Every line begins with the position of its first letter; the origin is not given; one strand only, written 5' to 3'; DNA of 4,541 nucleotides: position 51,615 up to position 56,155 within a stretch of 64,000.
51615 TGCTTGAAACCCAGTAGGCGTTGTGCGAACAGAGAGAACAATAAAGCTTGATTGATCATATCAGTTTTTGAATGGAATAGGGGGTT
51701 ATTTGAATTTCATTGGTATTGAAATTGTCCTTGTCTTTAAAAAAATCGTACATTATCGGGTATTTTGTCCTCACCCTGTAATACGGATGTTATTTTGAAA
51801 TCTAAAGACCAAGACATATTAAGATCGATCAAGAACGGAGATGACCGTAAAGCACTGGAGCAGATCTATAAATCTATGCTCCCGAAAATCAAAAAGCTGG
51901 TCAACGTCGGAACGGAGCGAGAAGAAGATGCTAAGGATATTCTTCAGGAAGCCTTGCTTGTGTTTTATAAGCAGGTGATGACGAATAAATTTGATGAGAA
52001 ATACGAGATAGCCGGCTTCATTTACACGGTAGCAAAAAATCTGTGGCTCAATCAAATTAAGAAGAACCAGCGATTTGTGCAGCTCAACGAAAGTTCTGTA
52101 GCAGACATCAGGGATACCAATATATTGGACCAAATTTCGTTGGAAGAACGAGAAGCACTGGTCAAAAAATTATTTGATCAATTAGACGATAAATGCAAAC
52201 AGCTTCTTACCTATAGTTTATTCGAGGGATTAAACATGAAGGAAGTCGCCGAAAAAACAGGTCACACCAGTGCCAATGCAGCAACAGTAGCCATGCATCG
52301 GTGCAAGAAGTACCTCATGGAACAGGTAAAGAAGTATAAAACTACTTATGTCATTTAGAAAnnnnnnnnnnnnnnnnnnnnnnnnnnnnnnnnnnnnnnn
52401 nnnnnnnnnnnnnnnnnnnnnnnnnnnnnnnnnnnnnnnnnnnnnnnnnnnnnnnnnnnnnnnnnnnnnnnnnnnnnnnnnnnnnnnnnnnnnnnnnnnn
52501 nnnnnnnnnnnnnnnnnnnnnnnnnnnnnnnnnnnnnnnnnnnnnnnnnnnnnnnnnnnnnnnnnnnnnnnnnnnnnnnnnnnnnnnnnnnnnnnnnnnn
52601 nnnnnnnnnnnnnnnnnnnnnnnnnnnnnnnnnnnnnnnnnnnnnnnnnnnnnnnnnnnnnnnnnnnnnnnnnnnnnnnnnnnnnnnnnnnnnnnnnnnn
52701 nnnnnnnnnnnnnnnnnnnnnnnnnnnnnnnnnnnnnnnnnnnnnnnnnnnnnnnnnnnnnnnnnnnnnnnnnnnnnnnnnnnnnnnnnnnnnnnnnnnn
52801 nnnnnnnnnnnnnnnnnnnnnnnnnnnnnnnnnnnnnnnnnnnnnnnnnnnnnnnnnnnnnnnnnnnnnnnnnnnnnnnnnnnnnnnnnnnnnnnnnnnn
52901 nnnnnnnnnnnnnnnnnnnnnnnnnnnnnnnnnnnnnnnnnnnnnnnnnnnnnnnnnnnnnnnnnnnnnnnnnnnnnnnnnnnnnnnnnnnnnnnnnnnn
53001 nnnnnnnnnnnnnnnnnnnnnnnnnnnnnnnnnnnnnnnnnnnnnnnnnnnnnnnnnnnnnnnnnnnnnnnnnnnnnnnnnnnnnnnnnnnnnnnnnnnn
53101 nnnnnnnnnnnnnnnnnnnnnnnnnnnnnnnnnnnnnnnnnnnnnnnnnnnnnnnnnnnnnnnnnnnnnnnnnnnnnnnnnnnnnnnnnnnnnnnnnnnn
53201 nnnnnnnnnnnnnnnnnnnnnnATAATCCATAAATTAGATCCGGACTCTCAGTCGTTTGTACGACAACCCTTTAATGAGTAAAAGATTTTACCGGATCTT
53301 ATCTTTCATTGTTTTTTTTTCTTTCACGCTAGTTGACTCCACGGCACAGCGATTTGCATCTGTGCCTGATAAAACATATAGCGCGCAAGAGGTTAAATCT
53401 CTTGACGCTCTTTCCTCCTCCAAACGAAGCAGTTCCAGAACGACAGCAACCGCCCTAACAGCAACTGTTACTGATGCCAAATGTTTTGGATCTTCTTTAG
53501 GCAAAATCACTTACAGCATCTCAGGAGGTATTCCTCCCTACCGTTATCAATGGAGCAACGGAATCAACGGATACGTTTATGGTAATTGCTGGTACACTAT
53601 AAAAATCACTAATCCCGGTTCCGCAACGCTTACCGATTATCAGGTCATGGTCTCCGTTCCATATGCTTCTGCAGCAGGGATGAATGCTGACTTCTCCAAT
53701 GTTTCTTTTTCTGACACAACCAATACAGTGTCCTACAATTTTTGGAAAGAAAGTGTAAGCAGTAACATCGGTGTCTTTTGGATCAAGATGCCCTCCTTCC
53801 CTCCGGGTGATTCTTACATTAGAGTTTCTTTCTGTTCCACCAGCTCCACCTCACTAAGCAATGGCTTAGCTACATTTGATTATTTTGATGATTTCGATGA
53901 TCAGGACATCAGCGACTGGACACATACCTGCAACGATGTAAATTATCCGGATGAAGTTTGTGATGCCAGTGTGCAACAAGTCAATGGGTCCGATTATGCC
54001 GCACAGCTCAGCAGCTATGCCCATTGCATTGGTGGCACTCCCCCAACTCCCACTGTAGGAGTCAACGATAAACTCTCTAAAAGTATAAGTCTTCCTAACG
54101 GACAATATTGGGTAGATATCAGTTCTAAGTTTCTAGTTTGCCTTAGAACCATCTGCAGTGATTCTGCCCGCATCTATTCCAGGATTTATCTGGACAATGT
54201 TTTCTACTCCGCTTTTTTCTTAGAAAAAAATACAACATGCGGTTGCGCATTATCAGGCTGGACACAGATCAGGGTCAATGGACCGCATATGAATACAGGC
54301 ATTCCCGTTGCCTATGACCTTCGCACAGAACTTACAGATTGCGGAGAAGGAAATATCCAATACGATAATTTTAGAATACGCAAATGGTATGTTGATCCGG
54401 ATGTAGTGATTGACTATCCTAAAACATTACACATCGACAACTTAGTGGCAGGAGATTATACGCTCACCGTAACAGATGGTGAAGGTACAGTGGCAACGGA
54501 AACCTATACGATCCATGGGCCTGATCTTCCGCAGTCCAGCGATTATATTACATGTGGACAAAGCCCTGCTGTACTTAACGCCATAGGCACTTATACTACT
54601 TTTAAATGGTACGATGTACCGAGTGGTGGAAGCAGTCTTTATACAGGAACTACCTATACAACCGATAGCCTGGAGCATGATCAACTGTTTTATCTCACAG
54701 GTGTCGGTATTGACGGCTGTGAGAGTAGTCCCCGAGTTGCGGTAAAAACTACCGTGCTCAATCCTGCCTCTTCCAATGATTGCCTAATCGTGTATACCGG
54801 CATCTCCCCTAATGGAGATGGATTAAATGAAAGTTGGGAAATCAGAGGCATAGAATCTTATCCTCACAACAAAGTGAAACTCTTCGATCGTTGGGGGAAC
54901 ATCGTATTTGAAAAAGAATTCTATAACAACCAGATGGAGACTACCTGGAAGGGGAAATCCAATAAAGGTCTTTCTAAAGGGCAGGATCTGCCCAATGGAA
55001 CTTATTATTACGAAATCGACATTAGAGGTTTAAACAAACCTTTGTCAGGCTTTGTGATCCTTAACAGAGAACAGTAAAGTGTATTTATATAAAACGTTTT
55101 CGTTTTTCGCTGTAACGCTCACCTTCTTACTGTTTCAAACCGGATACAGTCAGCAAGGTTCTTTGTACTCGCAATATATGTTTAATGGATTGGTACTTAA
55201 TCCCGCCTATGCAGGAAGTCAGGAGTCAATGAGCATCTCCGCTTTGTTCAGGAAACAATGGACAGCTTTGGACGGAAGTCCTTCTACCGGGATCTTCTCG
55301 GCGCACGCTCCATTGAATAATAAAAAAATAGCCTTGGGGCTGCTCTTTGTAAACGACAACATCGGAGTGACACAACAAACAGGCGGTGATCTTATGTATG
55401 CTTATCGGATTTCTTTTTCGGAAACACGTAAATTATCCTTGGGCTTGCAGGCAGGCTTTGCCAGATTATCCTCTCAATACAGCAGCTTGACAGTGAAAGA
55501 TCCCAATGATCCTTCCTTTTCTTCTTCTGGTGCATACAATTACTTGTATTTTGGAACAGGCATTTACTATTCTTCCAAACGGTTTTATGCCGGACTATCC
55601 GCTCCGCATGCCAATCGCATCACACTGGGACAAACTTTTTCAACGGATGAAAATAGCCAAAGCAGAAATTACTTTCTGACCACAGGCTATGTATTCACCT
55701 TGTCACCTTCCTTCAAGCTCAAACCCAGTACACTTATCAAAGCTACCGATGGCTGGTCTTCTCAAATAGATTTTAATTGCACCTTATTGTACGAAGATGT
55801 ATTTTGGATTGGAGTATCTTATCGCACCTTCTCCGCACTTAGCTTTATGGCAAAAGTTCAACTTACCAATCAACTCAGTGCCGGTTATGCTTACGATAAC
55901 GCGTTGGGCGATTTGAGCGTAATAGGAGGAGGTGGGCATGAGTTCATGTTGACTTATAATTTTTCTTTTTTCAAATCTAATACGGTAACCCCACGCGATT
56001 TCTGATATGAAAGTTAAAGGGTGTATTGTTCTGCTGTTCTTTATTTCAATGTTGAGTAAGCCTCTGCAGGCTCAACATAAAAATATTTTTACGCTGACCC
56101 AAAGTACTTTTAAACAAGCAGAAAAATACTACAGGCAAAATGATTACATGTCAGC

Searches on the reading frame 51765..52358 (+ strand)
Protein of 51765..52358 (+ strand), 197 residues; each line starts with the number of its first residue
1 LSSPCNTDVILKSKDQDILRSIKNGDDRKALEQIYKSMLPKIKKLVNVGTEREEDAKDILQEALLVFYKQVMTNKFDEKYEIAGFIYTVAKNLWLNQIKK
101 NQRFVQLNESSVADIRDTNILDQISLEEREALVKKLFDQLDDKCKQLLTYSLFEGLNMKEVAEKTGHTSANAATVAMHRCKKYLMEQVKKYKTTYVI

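Call 3: search_protein_families(library=pfam, proteins=[window:51765-52358:+], max_evalue=1)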
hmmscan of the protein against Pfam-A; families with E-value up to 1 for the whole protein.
window:51765-52358:+ (197 aa): 6 families
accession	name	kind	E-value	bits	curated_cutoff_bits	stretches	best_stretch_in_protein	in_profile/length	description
PF04542.20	Sigma70_r2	-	2.5e-08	34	24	1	35-103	2-70/71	Sigma-70 region 2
PF07638.17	Sigma70_ECF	-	3.3e-06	27.6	21.1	1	17-168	6-164/185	ECF sigma factor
PF08281.18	Sigma70_r4_2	-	0.0024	17.9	25.7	1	133-179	4-49/54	Sigma-70, region 4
PF04545.22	Sigma70_r4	-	0.012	15.5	24.1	1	137-166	2-31/50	Sigma-70, region 4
PF15249.11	GLTSCR1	-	0.085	13.8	28.2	1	133-193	10-67/102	Conserved region of unknown function on GLTSCR protein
PF23534.1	Microp_apicomplexa_20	-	0.19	12.2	27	1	18-61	23-70/79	Apicomplexa microprotein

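Call 4: search_protein_families(library=ncbifam, proteins=[window:51765-52358:+], max_evalue=1)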
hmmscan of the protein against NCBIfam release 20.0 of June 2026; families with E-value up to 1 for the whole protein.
window:51765-52358:+ (197 aa): 67 families (the best 25 are shown)
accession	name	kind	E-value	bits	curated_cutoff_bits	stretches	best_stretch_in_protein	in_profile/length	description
TIGR02937.1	sigma70-ECF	superfamily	2.4e-18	66.3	42.9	1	30-184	2-161/165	sigma-70 family RNA polymerase sigma factor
TIGR02985.1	Sig70_bacteroi1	subfamily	7.3e-18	65.3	126.4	1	30-169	2-144/162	RNA polymerase sigma-70 factor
NF058625.1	sigma_PG0214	equivalog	4.9e-17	62.1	130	1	37-193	12-166/170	GFO_1088 family ECF-type sigma factor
TIGR02989.1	Sig-70_gvs1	subfamily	3.8e-14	52.9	124.55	1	39-186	11-156/158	RNA polymerase sigma-70 factor, Rhodopirellula/Verrucomicrobium family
NF009189.0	PRK12537.1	equivalog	2.3e-12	46.8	261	1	19-166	14-160/182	RNA polymerase sigma factor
NF008888.0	PRK11922.1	equivalog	3.1e-12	46.6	204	1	11-190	13-198/231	RNA polymerase sigma factor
NF009191.0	PRK12539.1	subfamily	5.7e-12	45.5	171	1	43-190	40-181/185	sigma-70 family RNA polymerase sigma factor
TIGR02950.1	SigM_subfam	subfamily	7.9e-12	45.3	147.95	1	31-187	2-157/159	RNA polymerase sigma factor, SigM family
NF007215.0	PRK09637.1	equivalog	2.3e-11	44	212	1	31-186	3-152/181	RNA polymerase sigma factor SigZ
TIGR02959.1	SigZ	equivalog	3.7e-11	43.2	168.65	1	42-188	8-148/170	RNA polymerase sigma factor SigZ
NF009172.0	PRK12519.1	subfamily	7.8e-11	41.9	222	1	11-168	12-170/194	RNA polymerase sigma factor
NF009165.0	PRK12512.1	equivalog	9.3e-11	41.7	198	1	16-190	10-181/184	RNA polymerase sigma factor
NF004113.0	PRK05602.1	equivalog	3.3e-10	39.9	208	1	12-192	29-205/211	RNA polymerase sigma factor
NF007230.0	PRK09648.1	subfamily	1.6e-09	37.8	209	1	25-190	22-191/195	RNA polymerase sigma factor ShbA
NF009188.0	PRK12536.1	subfamily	5.7e-09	36.1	250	1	51-190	53-188/190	RNA polymerase sigma factor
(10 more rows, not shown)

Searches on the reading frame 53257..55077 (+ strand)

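Call 3: search_protein_families(library=pfam, proteins=[window:53257-55077:+], max_evalue=1)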
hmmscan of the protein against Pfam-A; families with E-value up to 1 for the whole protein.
window:53257-55077:+ (606 aa): 6 families
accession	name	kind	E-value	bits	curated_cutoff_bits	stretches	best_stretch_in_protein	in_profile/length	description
PF13585.12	CHU_C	-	2.1e-23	82.7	27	1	511-601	2-85/86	CHU_C Type IX secretion signal domain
PF19081.6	Ig_7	-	4e-15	56.3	27.3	1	422-500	1-82/84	Ig-like domain CHU_C associated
PF13573.12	SprB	-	1.6e-11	44.1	28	1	68-102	1-35/37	SprB repeat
PF10102.14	DUF2341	-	3.5e-11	43.8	23.4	1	145-222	1-82/84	Domain of unknown function (DUF2341)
PF13860.13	FlgD_ig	-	0.038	14.4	27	0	536-587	23-73/79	FlgD Ig-like domain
PF14686.12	fn3_3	-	0.079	13.2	24.4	0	389-416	35-64/75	Polysaccharide lyase family 4, domain II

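Call 4: search_protein_families(library=ncbifam, proteins=[window:53257-55077:+], max_evalue=1)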
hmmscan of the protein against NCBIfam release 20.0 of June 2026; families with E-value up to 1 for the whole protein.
window:53257-55077:+ (606 aa): 1 family
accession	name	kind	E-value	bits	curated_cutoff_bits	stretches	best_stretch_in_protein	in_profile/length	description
TIGR04131.1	Bac_Flav_CTERM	domain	2.8e-13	49.8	35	1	516-604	7-85/85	T9SS type B sorting domain-containing protein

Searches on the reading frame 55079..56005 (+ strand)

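Call 3: search_protein_families(library=pfam, proteins=[window:55079-56005:+], max_evalue=1)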
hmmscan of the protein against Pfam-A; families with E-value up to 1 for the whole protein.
window:55079-56005:+ (308 aa): 1 family
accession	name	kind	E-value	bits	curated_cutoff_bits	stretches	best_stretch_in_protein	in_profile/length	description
PF11751.14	PorP_SprF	-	2.2e-77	260.7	22.3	1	24-293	3-273/273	Type IX secretion system membrane protein PorP/SprF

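Call 4: search_protein_families(library=ncbifam, proteins=[window:55079-56005:+], max_evalue=1)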
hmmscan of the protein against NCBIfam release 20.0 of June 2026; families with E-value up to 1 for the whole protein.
window:55079-56005:+ (308 aa): 1 family
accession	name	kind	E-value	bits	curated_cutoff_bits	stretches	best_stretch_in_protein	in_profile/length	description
TIGR03519.1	T9SS_PorP_fam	subfamily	3.1e-78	263.2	90.55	1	9-295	5-292/292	PorP/SprF family type IX secretion system membrane protein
